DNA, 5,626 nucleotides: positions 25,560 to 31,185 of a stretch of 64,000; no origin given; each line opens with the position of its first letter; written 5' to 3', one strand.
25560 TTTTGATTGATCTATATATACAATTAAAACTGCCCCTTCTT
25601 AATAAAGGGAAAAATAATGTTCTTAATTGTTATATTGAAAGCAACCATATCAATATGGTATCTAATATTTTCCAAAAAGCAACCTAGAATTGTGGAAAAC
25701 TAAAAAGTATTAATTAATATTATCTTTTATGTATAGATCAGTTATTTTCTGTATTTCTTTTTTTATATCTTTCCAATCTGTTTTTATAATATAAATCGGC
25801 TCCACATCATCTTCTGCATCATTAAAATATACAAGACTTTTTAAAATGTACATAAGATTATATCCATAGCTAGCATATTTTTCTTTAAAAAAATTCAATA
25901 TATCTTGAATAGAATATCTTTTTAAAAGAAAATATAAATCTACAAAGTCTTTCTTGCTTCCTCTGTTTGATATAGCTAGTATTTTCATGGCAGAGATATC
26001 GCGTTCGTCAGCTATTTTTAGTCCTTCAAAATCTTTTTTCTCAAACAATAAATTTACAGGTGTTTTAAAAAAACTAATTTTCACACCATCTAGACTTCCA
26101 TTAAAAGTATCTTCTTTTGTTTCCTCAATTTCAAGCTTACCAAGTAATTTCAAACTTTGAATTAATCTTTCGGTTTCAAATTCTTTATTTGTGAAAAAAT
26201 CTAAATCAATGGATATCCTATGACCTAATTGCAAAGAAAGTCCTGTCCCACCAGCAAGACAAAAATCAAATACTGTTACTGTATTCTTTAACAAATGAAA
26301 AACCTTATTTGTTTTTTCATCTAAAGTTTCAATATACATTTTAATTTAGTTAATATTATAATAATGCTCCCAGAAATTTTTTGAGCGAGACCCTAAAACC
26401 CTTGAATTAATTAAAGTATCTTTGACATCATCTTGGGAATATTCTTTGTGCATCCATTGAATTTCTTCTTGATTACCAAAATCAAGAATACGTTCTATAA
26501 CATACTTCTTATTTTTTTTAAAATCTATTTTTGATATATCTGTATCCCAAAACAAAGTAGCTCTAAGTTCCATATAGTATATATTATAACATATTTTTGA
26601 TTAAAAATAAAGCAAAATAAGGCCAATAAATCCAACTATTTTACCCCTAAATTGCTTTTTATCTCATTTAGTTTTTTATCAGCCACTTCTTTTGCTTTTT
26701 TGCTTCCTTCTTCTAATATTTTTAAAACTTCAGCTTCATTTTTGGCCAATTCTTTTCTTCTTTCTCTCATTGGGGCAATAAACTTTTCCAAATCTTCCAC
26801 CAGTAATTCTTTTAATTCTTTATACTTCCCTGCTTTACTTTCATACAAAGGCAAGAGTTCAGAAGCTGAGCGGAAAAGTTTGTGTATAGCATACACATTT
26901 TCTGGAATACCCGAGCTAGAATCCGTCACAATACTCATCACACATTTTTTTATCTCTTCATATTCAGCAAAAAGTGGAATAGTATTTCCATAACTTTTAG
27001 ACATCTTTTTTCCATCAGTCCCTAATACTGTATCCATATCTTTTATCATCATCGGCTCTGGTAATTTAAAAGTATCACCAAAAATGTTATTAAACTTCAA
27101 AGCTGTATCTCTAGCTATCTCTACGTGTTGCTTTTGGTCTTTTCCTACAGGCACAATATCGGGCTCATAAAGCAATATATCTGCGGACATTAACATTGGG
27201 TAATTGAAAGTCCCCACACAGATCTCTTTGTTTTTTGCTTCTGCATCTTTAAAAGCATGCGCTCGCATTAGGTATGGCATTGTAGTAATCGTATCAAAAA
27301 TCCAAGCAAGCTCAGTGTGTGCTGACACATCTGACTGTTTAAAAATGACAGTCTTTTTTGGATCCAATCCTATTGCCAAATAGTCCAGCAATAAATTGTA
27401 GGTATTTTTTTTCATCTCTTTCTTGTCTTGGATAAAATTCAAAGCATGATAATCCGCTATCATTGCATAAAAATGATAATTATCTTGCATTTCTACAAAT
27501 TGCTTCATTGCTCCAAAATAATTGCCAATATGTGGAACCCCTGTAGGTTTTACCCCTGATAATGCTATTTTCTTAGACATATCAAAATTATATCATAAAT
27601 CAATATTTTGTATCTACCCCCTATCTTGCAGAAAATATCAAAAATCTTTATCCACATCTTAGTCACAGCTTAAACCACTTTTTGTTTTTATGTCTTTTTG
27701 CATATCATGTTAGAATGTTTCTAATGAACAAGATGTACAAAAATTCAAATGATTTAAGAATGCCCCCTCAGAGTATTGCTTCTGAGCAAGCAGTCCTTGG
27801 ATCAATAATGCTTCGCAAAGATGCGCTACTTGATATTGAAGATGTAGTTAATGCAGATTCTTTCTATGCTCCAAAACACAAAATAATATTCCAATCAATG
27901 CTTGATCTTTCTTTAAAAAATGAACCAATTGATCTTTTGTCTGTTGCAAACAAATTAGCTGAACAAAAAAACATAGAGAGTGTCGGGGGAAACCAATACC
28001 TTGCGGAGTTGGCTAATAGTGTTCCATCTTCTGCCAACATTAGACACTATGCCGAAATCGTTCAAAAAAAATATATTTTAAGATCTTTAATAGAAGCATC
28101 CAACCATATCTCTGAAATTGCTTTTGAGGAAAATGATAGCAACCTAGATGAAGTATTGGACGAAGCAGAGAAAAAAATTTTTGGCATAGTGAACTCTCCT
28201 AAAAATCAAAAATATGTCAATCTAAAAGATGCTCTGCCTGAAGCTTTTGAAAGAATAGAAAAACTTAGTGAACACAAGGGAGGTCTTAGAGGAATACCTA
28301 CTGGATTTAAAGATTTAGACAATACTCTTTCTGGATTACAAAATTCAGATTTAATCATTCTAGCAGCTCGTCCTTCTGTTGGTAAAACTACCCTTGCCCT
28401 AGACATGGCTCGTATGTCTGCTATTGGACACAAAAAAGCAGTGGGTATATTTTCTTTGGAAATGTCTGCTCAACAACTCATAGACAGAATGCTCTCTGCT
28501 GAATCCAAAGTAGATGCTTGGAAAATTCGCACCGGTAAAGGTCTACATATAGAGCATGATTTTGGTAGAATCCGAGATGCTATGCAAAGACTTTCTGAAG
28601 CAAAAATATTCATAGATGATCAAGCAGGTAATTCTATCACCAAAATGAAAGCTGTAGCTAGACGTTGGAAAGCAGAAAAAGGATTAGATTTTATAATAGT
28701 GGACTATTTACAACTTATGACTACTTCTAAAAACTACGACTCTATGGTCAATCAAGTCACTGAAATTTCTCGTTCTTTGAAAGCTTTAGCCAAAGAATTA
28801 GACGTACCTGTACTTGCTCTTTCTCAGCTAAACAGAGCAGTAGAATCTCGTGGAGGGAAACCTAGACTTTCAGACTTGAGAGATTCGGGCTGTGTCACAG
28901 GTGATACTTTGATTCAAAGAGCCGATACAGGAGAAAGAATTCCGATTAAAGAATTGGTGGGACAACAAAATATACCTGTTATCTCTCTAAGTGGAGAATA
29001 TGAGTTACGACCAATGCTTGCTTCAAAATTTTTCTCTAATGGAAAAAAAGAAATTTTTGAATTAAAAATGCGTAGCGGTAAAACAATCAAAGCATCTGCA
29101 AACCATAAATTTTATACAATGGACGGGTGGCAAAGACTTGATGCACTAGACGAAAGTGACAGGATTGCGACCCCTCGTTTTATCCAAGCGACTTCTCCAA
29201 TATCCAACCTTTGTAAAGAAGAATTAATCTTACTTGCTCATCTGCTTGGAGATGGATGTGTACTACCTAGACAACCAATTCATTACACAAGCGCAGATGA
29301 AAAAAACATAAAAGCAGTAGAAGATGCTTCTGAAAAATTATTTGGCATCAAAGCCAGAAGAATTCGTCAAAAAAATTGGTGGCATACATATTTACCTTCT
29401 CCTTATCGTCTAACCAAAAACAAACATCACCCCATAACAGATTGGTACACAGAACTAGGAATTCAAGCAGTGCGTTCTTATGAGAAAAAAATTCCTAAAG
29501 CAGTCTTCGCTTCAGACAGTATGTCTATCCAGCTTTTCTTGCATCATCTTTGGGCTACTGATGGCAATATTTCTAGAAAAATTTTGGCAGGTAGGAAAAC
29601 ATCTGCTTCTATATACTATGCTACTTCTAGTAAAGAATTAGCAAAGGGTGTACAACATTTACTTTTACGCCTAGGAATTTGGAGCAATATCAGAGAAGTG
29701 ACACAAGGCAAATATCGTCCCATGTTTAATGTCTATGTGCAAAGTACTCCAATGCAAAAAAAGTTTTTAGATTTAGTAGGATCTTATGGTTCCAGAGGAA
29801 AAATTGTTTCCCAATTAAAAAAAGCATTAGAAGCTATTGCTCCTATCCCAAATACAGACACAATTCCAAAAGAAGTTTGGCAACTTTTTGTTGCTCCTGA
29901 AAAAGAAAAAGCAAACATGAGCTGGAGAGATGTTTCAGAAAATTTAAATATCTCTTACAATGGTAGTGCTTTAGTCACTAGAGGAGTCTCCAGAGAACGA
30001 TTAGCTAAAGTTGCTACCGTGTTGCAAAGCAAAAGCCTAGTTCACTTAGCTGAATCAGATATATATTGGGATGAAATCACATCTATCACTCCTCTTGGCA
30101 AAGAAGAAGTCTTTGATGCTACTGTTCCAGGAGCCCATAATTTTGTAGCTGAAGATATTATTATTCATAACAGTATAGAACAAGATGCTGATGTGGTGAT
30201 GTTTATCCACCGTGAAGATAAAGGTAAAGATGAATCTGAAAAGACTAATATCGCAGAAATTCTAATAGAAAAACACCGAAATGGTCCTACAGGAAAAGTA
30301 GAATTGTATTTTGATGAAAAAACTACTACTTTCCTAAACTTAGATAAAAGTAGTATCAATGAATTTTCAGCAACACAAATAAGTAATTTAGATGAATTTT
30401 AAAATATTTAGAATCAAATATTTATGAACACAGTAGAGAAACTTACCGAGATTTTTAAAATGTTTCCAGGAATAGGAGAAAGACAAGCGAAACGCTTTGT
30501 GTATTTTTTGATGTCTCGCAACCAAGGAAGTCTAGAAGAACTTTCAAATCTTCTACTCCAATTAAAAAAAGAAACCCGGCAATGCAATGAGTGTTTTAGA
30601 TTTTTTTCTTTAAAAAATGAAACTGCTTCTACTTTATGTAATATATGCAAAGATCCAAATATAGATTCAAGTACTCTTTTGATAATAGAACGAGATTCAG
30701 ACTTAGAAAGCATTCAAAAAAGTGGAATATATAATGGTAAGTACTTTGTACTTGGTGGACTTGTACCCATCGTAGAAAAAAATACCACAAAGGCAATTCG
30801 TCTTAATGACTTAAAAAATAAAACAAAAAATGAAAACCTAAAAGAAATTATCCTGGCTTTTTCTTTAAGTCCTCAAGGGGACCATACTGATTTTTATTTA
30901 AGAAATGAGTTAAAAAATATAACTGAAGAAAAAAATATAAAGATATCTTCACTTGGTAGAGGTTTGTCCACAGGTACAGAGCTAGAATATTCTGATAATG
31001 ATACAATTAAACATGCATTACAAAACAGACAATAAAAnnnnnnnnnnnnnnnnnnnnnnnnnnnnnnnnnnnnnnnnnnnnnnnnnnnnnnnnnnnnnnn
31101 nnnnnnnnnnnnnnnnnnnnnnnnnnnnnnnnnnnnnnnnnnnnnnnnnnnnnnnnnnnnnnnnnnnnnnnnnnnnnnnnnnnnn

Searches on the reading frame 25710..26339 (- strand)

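Call 93: search_protein_families(library=pfam, proteins=[window:25710-26339:-], max_evalue=0.001)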
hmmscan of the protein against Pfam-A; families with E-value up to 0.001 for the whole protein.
window:25710-26339:- (209 aa): 1 family
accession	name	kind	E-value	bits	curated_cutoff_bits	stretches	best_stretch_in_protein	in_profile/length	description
PF08843.17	AbiEii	-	3.9e-13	50.3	22.5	2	26-78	15-71/238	Nucleotidyl transferase AbiEii toxin, Type IV TA system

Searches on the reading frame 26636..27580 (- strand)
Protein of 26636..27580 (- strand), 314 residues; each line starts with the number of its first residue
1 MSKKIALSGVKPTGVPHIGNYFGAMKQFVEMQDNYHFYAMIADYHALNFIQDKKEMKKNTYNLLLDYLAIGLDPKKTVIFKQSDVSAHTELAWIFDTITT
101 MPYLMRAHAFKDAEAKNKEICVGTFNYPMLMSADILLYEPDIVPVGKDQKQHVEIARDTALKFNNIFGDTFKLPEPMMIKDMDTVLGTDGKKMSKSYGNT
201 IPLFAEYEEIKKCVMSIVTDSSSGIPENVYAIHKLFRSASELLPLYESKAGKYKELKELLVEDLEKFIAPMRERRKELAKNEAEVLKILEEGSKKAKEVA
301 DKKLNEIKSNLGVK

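Call 93: search_protein_families(library=pfam, proteins=[window:26636-27580:-], max_evalue=0.001)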
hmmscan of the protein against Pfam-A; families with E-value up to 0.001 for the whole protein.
window:26636-27580:- (314 aa): 1 family
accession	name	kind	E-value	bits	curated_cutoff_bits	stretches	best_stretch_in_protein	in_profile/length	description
PF00579.31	tRNA-synt_1b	-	1.7e-60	205.3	21.1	1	5-266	7-272/292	tRNA synthetases class I (W and Y)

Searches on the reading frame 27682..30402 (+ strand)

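Call 93: search_protein_families(library=pfam, proteins=[window:27682-30402:+], max_evalue=0.001)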
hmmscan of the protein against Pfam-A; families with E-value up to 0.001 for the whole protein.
window:27682-30402:+ (906 aa): 6 families
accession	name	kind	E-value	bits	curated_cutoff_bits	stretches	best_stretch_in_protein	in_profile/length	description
PF03796.21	DnaB_C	-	4.5e-94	315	27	2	204-408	1-204/255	DnaB-like helicase C terminal domain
PF00772.26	DnaB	-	3.9e-34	117.2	23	1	28-128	2-102/103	DnaB-like helicase N terminal domain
PF14890.11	Intein_splicing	-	8.4e-25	87.8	35.8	1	414-830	4-155/155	Intein splicing domain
PF14528.11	LAGLIDADG_3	-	3.6e-19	69.2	22.5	1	618-700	5-82/82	LAGLIDADG-like domain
PF13481.12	AAA_25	-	3e-12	47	27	1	220-383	31-190/195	AAA domain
PF06745.19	ATPase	-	0.00027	20.8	26.6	1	205-369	1-154/231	KaiC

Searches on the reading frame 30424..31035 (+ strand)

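Call 93: search_protein_families(library=pfam, proteins=[window:30424-31035:+], max_evalue=0.001)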
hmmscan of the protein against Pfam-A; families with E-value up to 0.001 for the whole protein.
window:30424-31035:+ (203 aa): 4 families
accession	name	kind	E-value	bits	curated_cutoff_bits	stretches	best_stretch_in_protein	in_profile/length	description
PF13662.12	Toprim_4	-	6.8e-09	36.3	25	1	83-166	1-73/85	Toprim domain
PF21175.2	RecR_C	-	7.8e-07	28.8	22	1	180-203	1-24/24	RecR, C-terminal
PF01751.28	Toprim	-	7.9e-07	29.6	23.1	1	84-176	1-95/96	Toprim domain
PF21176.3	RecR_HhH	-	1.9e-06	28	27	1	4-46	1-43/45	RecR, helix-hairpin-helix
